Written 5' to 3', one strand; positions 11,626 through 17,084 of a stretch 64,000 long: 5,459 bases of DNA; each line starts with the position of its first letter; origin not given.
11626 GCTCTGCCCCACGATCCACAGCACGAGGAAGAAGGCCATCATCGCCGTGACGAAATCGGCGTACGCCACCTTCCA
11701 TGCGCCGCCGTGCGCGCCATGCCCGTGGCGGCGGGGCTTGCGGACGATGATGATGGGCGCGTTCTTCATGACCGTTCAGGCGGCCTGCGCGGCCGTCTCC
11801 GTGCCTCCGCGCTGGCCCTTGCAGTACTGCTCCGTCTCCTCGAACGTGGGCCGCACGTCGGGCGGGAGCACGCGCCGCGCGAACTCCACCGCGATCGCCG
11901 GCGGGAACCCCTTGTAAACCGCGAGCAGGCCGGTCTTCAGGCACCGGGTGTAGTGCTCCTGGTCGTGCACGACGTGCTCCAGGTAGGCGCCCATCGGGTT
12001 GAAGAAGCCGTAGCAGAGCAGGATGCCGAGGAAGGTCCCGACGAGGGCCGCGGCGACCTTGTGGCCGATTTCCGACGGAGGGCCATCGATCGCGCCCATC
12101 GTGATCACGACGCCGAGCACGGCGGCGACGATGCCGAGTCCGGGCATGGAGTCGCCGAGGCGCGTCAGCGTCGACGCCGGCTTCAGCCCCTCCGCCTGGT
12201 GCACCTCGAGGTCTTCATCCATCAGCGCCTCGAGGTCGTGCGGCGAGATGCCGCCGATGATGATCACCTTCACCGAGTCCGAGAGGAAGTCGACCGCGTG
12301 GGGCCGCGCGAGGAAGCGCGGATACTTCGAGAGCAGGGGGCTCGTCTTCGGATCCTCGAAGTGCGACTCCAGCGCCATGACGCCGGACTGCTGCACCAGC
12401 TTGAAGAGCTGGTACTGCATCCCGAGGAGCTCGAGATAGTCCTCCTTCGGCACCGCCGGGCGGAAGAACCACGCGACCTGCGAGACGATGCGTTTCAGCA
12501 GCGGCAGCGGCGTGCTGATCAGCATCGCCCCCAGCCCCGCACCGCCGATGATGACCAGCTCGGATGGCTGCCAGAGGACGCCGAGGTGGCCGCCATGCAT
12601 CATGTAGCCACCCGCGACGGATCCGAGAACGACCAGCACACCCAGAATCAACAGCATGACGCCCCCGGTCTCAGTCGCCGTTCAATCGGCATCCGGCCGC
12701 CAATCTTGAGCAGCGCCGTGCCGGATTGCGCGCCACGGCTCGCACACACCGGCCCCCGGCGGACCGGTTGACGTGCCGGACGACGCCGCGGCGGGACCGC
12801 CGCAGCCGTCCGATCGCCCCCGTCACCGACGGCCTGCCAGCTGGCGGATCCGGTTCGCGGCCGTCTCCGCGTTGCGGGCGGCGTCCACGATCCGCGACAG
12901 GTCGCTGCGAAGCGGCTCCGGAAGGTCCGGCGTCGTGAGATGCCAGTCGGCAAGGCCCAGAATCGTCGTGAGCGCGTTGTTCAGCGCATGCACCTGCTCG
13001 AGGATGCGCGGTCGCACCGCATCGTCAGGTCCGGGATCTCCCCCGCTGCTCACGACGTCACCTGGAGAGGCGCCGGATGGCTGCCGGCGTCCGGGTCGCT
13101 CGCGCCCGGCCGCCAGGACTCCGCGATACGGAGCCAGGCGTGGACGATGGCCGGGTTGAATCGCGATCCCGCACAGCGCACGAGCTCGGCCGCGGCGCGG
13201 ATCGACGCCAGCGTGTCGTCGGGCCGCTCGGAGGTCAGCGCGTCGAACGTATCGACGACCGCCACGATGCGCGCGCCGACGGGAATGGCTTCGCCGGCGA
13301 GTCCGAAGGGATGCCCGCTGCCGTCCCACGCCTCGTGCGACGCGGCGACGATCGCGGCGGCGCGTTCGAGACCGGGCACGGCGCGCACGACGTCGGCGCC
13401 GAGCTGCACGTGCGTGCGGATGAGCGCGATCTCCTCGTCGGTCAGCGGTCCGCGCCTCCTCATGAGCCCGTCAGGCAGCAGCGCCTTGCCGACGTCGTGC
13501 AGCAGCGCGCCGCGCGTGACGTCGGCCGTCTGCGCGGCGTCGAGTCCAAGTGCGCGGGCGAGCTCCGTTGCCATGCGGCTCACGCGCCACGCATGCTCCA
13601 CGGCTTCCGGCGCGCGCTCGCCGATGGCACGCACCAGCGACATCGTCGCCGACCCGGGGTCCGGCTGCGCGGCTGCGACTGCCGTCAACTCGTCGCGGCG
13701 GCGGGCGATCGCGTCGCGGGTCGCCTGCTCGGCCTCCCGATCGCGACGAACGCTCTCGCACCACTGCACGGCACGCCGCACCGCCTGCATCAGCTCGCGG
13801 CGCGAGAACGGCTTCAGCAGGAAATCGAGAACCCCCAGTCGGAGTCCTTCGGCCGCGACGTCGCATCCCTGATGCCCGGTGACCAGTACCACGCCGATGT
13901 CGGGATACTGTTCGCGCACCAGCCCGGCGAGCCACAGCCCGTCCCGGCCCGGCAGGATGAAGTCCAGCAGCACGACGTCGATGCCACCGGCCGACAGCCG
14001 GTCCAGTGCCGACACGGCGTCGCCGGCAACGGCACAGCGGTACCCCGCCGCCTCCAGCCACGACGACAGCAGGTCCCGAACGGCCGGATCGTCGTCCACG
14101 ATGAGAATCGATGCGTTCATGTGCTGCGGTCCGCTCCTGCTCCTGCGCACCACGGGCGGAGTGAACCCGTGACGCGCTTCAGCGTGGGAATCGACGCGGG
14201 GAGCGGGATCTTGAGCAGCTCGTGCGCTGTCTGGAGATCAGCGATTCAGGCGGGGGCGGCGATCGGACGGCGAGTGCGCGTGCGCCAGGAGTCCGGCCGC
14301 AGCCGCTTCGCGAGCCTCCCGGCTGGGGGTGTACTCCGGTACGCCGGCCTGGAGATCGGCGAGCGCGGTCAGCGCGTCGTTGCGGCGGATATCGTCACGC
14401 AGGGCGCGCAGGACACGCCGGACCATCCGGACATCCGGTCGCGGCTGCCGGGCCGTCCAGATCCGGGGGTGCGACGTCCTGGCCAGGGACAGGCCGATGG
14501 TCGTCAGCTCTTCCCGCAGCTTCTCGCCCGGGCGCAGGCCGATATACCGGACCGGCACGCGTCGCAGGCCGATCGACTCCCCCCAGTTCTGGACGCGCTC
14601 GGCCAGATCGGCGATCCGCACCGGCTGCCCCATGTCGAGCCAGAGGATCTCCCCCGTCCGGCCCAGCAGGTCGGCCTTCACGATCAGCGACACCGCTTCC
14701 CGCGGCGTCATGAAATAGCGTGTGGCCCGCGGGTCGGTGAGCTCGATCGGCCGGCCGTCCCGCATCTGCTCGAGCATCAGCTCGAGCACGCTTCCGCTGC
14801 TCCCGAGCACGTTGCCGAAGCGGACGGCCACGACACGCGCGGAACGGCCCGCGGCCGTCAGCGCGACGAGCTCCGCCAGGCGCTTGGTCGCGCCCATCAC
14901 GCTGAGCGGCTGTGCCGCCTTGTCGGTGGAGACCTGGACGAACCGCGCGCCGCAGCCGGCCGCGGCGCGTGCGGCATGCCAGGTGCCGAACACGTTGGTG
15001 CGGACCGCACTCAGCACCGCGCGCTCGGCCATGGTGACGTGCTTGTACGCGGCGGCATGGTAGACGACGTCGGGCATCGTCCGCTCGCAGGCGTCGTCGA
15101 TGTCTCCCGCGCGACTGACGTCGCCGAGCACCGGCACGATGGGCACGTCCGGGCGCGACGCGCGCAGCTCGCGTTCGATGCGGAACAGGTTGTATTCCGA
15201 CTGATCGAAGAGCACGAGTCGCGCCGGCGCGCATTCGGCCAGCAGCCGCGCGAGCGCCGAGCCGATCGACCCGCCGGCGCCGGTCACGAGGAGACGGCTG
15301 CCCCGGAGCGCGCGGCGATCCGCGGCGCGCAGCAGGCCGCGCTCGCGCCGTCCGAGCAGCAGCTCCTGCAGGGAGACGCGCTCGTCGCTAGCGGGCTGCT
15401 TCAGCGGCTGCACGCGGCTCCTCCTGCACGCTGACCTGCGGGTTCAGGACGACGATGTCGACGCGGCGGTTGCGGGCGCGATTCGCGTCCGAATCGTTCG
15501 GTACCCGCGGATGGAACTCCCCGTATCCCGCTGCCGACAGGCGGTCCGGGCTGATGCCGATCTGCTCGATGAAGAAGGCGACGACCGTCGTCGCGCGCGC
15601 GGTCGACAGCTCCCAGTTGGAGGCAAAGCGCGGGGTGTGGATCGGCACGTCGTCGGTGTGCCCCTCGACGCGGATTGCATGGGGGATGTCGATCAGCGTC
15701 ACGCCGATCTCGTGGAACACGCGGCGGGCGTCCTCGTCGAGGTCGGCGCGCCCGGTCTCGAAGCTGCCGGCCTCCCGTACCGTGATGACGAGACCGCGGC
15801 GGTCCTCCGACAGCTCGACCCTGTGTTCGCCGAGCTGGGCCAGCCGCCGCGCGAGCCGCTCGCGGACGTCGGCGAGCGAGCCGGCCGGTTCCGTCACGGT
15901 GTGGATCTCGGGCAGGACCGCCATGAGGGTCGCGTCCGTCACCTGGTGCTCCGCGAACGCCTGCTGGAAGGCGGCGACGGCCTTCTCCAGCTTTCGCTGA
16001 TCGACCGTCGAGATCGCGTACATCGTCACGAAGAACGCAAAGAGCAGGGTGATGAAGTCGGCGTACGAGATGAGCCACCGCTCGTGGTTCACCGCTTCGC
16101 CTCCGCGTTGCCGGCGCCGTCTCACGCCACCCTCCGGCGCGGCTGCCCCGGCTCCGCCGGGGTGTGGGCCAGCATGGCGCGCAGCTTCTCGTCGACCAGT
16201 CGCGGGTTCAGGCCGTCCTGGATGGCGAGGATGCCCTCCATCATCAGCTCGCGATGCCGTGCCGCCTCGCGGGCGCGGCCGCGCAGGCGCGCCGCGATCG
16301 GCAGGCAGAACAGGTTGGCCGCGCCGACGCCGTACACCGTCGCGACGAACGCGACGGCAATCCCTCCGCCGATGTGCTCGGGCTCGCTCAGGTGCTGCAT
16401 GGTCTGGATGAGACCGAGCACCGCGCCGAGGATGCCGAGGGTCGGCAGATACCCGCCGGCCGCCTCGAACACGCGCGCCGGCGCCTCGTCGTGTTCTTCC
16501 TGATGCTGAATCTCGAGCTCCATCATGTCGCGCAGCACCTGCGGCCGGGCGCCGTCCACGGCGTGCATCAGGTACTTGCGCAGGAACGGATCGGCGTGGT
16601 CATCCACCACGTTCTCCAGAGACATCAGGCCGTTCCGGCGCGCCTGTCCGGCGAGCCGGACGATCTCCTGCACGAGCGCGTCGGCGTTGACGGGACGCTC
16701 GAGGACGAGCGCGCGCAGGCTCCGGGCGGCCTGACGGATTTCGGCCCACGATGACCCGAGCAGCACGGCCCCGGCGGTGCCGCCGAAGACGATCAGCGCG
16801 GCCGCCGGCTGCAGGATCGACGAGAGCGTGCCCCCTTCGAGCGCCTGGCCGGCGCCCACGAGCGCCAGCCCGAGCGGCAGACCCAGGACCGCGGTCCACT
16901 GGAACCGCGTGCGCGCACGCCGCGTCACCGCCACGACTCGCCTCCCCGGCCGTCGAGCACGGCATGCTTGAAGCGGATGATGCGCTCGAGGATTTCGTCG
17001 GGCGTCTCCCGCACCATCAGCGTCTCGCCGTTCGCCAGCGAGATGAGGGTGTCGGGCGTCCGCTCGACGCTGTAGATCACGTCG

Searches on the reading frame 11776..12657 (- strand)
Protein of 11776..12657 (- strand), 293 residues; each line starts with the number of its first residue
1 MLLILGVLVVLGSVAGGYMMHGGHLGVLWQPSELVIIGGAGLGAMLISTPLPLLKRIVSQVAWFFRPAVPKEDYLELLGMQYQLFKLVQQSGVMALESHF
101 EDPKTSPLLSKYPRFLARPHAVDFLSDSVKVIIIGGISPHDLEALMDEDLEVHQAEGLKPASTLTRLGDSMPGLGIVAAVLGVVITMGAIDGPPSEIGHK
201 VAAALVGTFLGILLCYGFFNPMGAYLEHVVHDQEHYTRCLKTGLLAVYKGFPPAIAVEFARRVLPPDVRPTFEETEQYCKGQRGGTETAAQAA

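Call 60: search_protein_families(library=pfam, proteins=[window:11776-12657:-], max_evalue=0.01)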
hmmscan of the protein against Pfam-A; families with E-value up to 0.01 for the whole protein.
window:11776-12657:- (293 aa): 2 families
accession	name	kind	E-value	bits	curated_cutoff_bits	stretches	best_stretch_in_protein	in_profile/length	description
PF20560.3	MotA_N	-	6.4e-27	94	27.3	1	4-92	1-91/91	Motility protein A N-terminal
PF01618.21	MotA_ExbB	-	1e-10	41.9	22.9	1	134-235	19-123/127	MotA/TolQ/ExbB proton channel family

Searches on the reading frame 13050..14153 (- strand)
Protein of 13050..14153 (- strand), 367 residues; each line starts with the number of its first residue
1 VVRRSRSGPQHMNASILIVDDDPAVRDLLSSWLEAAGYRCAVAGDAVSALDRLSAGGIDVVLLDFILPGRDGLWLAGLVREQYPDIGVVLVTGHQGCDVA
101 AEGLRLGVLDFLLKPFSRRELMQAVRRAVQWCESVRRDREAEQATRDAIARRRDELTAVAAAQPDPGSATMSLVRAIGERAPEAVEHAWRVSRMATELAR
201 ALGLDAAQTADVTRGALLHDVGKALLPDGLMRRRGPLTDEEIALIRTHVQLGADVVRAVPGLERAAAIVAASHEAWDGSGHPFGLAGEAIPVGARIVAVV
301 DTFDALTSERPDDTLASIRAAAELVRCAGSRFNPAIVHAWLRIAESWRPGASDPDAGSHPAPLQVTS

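Call 28: search_protein_families(library=pfam, proteins=[window:13050-14153:-], max_evalue=0.001)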
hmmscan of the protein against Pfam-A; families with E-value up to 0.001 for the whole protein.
window:13050-14153:- (367 aa): 3 families
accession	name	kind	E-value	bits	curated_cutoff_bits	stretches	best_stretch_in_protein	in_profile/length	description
PF13487.12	HD_5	-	1.1e-35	123.3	27.2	1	174-336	4-170/170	HD domain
PF00072.30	Response_reg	-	1.4e-26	93.3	30.2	1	16-126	1-111/111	Response regulator receiver domain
PF01966.28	HD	-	1.2e-16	61.4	22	1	186-305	3-115/116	HD domain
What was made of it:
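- Checked: (iii) An HD-GYP protein exists (REC-HD_5, 13050-14153, minus strand; call 28) but lies 27 kb away.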

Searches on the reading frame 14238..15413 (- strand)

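Call 28: search_protein_families(library=pfam, proteins=[window:14238-15413:-], max_evalue=0.001)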
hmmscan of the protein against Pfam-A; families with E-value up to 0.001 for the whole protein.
window:14238-15413:- (391 aa): 7 families
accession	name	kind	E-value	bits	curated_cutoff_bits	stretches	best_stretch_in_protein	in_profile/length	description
PF02719.21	Polysacc_synt_2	-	2.2e-86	290.1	20.2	1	41-321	1-291/293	Polysaccharide biosynthesis protein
PF01370.27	Epimerase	-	3.3e-19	69.7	20.9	1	42-247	2-224/240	NAD dependent epimerase/dehydratase family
PF04321.23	RmlD_sub_bind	-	7.1e-18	65.1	27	1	40-227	2-177/287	RmlD substrate binding domain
PF16363.11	GDP_Man_Dehyd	-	1.3e-11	45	27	1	42-164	1-130/332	GDP-mannose 4,6 dehydratase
PF07993.18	NAD_binding_4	-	5.7e-07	29.4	20.1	1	43-166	1-139/258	Male sterility protein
PF00106.31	adh_short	-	1.1e-05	25.5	26.6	1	42-153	4-121/195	short chain dehydrogenase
PF01073.25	3Beta_HSD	-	4.8e-05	23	22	1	42-165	1-118/280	3-beta hydroxysteroid dehydrogenase/isomerase family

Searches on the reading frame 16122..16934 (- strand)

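Call 60: search_protein_families(library=pfam, proteins=[window:16122-16934:-], max_evalue=0.01)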
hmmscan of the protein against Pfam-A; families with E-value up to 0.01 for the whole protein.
window:16122-16934:- (270 aa): 2 families
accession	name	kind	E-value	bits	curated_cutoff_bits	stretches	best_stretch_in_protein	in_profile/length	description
PF01618.21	MotA_ExbB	-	3.9e-29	101.4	22.9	1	112-228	4-125/127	MotA/TolQ/ExbB proton channel family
PF20560.3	MotA_N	-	4.4e-08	33.7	27.3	1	17-89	2-75/91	Motility protein A N-terminal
